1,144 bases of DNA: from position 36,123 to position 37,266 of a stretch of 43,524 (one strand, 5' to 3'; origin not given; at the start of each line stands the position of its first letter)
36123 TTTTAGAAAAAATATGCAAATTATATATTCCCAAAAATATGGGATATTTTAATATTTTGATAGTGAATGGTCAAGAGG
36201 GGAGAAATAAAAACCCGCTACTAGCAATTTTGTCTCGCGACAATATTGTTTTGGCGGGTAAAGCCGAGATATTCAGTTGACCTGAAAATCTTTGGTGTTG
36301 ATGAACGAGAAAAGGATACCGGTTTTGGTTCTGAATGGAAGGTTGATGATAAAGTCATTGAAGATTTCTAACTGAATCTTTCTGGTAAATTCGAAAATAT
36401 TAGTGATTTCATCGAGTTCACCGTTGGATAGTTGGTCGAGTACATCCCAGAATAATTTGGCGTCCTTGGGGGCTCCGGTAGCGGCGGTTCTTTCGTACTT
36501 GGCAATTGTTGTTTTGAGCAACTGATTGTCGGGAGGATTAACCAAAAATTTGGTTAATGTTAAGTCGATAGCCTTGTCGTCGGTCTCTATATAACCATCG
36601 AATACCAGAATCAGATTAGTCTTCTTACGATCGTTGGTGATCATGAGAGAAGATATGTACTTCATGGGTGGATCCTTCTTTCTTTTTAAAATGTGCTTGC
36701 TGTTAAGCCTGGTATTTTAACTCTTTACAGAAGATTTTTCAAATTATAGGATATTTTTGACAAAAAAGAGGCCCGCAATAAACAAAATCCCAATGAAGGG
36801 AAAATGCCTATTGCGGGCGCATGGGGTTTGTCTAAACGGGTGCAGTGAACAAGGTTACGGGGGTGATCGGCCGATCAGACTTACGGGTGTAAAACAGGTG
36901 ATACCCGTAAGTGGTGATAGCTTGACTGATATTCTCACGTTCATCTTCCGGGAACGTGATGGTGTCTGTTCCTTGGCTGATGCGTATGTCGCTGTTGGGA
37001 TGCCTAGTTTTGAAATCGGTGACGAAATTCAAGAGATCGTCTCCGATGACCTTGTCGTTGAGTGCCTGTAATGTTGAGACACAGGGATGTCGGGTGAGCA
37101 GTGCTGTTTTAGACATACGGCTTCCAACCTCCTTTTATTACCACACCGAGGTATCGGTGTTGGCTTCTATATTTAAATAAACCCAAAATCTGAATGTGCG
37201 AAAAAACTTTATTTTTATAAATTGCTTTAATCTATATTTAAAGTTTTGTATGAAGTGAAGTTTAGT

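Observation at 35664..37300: Three autonomous GC-rich orphan gene units inserted next to the rplJ leader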

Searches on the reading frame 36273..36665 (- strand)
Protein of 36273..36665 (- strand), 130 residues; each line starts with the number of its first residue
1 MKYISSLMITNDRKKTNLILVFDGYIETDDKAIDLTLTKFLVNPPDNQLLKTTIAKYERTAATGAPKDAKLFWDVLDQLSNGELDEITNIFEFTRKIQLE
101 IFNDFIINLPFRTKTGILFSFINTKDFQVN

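Call 9: search_protein_families(library=pfam, max_evalue=1, proteins=[window:36273-36665:-])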
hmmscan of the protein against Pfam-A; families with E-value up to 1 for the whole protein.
window:36273-36665:- (130 aa): 0 families

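Call 10: search_protein_families(library=phrogs, max_evalue=1, proteins=[window:36273-36665:-])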
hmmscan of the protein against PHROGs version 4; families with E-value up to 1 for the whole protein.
window:36273-36665:- (130 aa): 2 families
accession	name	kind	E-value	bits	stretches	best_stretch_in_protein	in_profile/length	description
phrog_27870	-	unknown function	0.067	14.1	1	65-101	8-46/69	-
phrog_2916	-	unknown function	0.11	13.4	1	79-123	76-120/195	-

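Call 12: find_encoding_contigs(protein=window:36273-36665:-, flank=10000)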
Protein window:36273-36665:- (130 aa): 3 contigs read that carry it; 3 places shown.
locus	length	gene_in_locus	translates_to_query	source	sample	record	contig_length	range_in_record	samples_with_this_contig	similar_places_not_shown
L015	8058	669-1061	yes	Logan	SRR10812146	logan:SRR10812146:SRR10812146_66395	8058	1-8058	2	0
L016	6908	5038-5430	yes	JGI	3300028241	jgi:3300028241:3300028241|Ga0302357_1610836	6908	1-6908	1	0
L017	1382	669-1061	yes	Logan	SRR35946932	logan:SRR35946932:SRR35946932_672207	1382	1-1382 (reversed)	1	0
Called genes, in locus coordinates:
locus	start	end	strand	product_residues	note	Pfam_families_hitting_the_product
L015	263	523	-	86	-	-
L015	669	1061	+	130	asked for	-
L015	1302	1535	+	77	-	-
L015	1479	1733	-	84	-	-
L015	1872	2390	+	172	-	PF00466:Ribosomal_L10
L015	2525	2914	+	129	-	PF16320:Ribosomal_L12_N, PF00542:Ribosomal_L12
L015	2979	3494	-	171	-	-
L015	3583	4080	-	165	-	PF00383:dCMP_cyt_deam_1, PF14437:MafB19-deam, PF14439:Bd3614-deam (faint)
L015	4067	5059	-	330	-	PF22640:ManC_GMP_beta-helix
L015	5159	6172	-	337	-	PF00389:2-Hacid_dh, PF02826:2-Hacid_dh_C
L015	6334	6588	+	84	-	PF12728:HTH_17, PF13411:MerR_1, PF00376:MerR (weak)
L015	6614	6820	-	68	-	-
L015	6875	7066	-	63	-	-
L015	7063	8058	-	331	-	?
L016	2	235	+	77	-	?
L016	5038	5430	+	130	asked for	-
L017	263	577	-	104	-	-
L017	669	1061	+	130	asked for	-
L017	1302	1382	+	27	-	?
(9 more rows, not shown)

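Call 21: find_homologous_proteins(query=window:36273-36665:-, max_evalue=0.01)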
Query window:36273-36665:- (130 aa): 7 proteins with E <= 0.01 among 10 candidates.
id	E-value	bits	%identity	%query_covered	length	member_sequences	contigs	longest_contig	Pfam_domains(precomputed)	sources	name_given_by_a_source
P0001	1.1e-73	263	94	100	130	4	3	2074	-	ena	-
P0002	5.3e-73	261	100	95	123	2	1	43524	-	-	-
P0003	3.8e-54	200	75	100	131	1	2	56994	-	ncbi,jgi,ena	-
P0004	6.8e-51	190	69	100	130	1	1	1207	-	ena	-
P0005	4.6e-48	180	68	100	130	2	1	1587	-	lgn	-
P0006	3.7e-43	165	61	100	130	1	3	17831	-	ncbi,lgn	-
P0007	1.5e-30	124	50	100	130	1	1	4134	-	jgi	jgi:hypothetical protein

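Call 23: find_encoding_contigs(protein=P0007, flank=10000)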
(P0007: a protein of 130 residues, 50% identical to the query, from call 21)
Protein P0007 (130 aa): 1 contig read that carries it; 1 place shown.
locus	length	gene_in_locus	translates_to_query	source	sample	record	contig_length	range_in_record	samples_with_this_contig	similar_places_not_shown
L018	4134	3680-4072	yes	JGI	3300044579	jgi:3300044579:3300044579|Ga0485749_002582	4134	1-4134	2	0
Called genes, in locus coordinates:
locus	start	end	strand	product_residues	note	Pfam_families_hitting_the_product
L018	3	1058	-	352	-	?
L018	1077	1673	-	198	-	-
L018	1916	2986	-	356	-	PF05448:AXE1 (faint), PF01738:DLH (faint), PF12146:Hydrolase_4 (weak), PF00326:Peptidase_S9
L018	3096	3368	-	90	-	-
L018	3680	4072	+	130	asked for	-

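Call 25: find_related_loci(query=A1, collection=viral_contigs, flank=8000)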
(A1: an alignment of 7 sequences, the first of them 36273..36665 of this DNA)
Query A1 (130 aa) in viral_contigs; peptide patterns used: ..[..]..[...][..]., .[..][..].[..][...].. (x = any residue, [..] = any of these).
45 stretches matched a pattern, but none encodes a relative of the query by tblastn (E <= 1e-3).

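Call 31: search_protein_families(library=padloc, max_evalue=0.1, proteins=[window:36273-36665:-])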
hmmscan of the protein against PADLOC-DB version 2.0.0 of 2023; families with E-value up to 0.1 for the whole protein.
window:36273-36665:- (130 aa): 0 families

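Call 32: search_protein_families(library=ncbifam, max_evalue=0.1, proteins=[window:36273-36665:-])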
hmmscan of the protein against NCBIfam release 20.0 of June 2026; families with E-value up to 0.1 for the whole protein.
window:36273-36665:- (130 aa): 0 families

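Call 35: predict_structure(alignment_id=A1)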
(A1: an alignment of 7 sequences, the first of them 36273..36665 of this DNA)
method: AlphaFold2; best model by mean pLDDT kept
length: 130 residues; sequences in the alignment: 7
mean_pLDDT: 51.9   pTM: 0.38
mean pLDDT of the five models: 51.9, 50.7, 47.1, 46.5, 42.3
residues with pLDDT >= 90: 0; 70-90: 0; 50-70: 81; < 50: 49
segments of 3 or more residues with pLDDT < 50: 36-42, 99-107, 109-130
pLDDT, mean of each block of 10 residues (from residue 1): 57 59 55 49 56 66 60 62 53 48 45 39 27
secondary structure, 60 per line:
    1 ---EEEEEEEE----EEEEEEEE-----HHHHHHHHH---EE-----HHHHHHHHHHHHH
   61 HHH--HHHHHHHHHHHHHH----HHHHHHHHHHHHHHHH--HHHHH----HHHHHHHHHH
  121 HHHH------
elements in order: E4-11 E16-23 H29-37 H48-63 H66-79 H84-99 H102-106 H111-124

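Call 48: search_dna_similar(query=window:36273-36665:-, collection=phages, mode=protein, max_evalue=0.01, max_rows=5)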
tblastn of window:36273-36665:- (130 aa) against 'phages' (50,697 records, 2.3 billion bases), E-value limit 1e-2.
No match.

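Call 53: search_protein_representatives(alignment_id=A1)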
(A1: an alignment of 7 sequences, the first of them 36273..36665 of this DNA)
Query: 7 sequences, 130 profile positions. Proteins with E-value up to 0.001 (for the whole library): 5; up to 1e-10: 2; up to 1e-30: 1. The best 5 are listed.
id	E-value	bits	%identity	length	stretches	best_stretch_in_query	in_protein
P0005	2.3e-67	241.2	-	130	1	1-130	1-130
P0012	5.9e-12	61.9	-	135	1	1-124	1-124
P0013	1.4e-08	51.0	-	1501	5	79-113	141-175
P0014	2.9e-07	46.7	-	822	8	24-54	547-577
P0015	4.4e-07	46.2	-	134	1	1-123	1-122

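Call 89: search_solved_structures(query=A1, max_evalue=1)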
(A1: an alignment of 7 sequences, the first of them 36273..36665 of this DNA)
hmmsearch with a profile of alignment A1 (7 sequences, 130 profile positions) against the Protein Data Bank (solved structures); distinct sequences matched with E-value up to 1: 4.
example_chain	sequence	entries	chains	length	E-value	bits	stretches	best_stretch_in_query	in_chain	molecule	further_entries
1avc_A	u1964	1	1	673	0.1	15.8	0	6-47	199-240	ANNEXIN VI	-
1m9i_A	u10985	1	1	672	0.17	15.1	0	6-44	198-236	Annexin VI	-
2b5d_X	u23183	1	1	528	0.28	14.4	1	25-97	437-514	alpha-Amylase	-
5dmu_A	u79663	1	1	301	0.88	12.8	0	42-91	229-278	NHEJ Polymerase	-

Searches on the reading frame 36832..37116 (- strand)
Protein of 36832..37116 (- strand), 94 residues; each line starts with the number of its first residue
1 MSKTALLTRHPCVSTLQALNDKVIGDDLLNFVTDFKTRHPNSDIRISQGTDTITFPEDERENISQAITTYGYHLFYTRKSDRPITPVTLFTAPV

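Call 9: search_protein_families(library=pfam, max_evalue=1, proteins=[window:36832-37116:-])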
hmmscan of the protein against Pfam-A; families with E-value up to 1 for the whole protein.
window:36832-37116:- (94 aa): 0 families

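Call 10: search_protein_families(library=phrogs, max_evalue=1, proteins=[window:36832-37116:-])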
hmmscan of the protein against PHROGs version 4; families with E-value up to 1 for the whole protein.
window:36832-37116:- (94 aa): 2 families
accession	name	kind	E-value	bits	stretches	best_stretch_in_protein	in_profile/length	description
phrog_9125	-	unknown function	0.26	12.2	1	12-68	46-89/163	-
phrog_7456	-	unknown function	0.41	11.8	1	6-39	34-66/90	-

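Call 26: find_homologous_proteins(query=window:36832-37116:-, max_evalue=0.01)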
Query window:36832-37116:-: no candidate shares three 5-residue words with the query. No homologue found.

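Call 31: search_protein_families(library=padloc, max_evalue=0.1, proteins=[window:36832-37116:-])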
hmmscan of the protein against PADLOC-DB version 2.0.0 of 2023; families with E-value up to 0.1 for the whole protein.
window:36832-37116:- (94 aa): 0 families

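Call 32: search_protein_families(library=ncbifam, max_evalue=0.1, proteins=[window:36832-37116:-])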
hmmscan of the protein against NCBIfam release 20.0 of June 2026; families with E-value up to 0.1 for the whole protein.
window:36832-37116:- (94 aa): 0 families

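Call 49: search_dna_similar(query=window:36832-37116:-, collection=phages, mode=protein, max_evalue=0.01, max_rows=5)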
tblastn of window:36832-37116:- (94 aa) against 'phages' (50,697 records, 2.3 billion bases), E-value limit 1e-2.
No match.

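Call 51: find_related_loci(query=window:36832-37116:-, collection=viral_contigs, flank=5000)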
Query window:36832-37116:- (94 aa) in viral_contigs; peptide patterns used: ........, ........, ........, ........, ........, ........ (x = any residue, [..] = any of these).
12 stretches matched a pattern, but none encodes a relative of the query by tblastn (E <= 1e-3).

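Call 71: predict_structure(protein=window:36832-37116:-)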
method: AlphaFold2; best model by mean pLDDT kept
length: 94 residues; sequences in the alignment: 1
mean_pLDDT: 55.2   pTM: 0.50
mean pLDDT of the five models: 55.2, 53.8, 53.4, 50.5, 44.1
residues with pLDDT >= 90: 0; 70-90: 26; 50-70: 29; < 50: 39
segments of 3 or more residues with pLDDT < 50: 1-23, 77-82, 84-87, 89-94
pLDDT, mean of each block of 10 residues (from residue 1): 31 31 60 80 67 68 68 51 48 36
secondary structure, 60 per line:
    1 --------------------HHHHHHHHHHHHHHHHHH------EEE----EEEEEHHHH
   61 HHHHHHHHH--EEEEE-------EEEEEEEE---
elements in order: H21-38 E45-47 E52-56 H57-69 E72-76 E84-91

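Call 76: fold_search(model_id=the predicted structure, library=pdb)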
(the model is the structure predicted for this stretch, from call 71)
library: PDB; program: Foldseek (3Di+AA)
matches with E <= 10: 409; with E <= 0.001: 0
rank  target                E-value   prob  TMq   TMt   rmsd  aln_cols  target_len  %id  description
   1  5hl8_A                1.7e-01  0.87  0.46  0.52   4.4        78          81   12  1.93 Angstrom resolution crystal structure of a pullulanase-specific type II secretion system integral cytoplasmic mem (released 2016-01-27)
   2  6ghu_A                2.3e-01  0.54  0.35  0.40   5.2        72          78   12  Crystal structure of the periplasmic domain of XcpY, oP crystal form. (released 2018-11-21)
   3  2guk_A                2.6e-01  0.66  0.39  0.34  12.0        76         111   13  Crystal Structure of the Conserved Protein of Unknown Function from Porphyromonas gingivalis (released 2006-05-30)
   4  1vde_A                2.6e-01  0.66  0.43  0.11   6.5        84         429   11  PI-SCEI, A HOMING ENDONUCLEASE WITH PROTEIN SPLICING ACTIVITY (released 1998-04-08)
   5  1vde_B                3.1e-01  0.54  0.40  0.11   6.8        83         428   14  PI-SCEI, A HOMING ENDONUCLEASE WITH PROTEIN SPLICING ACTIVITY (released 1998-04-08)
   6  5hl8_C                4.0e-01  0.54  0.43  0.49   4.4        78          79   13  1.93 Angstrom resolution crystal structure of a pullulanase-specific type II secretion system integral cytoplasmic mem (released 2016-01-27)
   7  7erv                  4.3e-01  0.28  0.33  0.11   4.5        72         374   10  Crystal structure of L-histidine decarboxylase (C57S/C101V/C282V mutant) from Photobacterium phosphoreum (released 2022-02-16)
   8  1wbd_A                4.5e-01  0.21  0.32  0.06  12.4        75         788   16  Crystal structure of E. coli DNA mismatch repair enzyme MutS, E38Q mutant, in complex with a G.T mismatch (released 2006-01-18)
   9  1ef0_B                4.8e-01  0.57  0.42  0.12   4.3        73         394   14  CRYSTAL STRUCTURE OF PI-SCEI MINIPRECURSOR (released 2000-06-07)
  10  1wbb_A                4.8e-01  0.20  0.31  0.06  12.3        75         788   15  Crystal structure of E. coli DNA mismatch repair enzyme MutS, E38A mutant, in complex with a G.T mismatch (released 2006-01-18)
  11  2guk_B                5.5e-01  0.63  0.41  0.35   7.9        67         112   12  Crystal Structure of the Conserved Protein of Unknown Function from Porphyromonas gingivalis (released 2006-05-30)
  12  1jva_A                5.5e-01  0.51  0.42  0.11   6.2        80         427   11  CRYSTAL STRUCTURE OF THE VMA1-DERIVED ENDONUCLEASE BEARING THE N AND C EXTEIN PROPEPTIDES (released 2002-08-29)
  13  3zlj_A                5.5e-01  0.15  0.30  0.05  12.7        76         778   16  CRYSTAL STRUCTURE OF FULL-LENGTH E.COLI DNA MISMATCH REPAIR PROTEIN MUTS D835R MUTANT IN COMPLEX WITH GT MISMATCHED DN (released 2013-07-17)
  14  3ehf_A                5.8e-01  0.18  0.30  0.19   8.8        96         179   12  Crystal structure of DesKC in complex with AMP-PCP (released 2009-09-15)
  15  1fyl_A                6.6e-01  0.25  0.36  0.38   5.8        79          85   16  SERENDIPITOUS CRYSTAL STRUCTURE CONTAINING THE HEAT SHOCK TRANSCRIPTION FACTOR'S DNA BINDING DOMAIN AND COGNATE DNA IN (released 2001-09-28)
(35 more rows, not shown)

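Call 82: list_cluster_members(proteins=[L017:263-577:-, L015:263-523:-, window:36832-37116:-, window:35799-36032:-, window:7702-8049:+, window:7084-7413:+, window:8859-9206:+, window:25043-25528:+])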
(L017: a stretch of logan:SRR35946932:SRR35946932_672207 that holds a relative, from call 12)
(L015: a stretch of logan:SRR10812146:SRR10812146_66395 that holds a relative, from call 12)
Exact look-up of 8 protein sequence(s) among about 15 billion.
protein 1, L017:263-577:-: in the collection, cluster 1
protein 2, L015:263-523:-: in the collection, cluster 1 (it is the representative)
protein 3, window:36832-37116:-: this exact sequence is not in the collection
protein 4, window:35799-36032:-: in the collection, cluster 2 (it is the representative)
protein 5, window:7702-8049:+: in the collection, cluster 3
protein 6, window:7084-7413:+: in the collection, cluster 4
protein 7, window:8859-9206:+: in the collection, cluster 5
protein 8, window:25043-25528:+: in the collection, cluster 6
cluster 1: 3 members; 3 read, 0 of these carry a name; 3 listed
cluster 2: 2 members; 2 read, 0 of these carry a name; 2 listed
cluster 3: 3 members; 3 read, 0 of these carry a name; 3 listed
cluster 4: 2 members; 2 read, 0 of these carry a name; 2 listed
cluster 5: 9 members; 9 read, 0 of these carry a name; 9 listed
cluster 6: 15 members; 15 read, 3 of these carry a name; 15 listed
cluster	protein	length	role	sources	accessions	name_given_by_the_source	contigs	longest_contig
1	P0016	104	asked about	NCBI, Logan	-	-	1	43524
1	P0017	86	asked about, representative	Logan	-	-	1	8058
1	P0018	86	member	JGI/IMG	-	-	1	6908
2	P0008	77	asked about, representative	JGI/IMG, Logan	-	-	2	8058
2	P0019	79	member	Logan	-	-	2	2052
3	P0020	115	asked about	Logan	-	-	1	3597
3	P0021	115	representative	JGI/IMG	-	-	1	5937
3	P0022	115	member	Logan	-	-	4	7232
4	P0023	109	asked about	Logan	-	-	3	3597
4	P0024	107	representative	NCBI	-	-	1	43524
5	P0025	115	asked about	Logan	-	-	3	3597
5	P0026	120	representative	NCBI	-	-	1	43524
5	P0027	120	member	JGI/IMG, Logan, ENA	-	-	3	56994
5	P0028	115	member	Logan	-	-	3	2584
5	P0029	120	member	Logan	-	-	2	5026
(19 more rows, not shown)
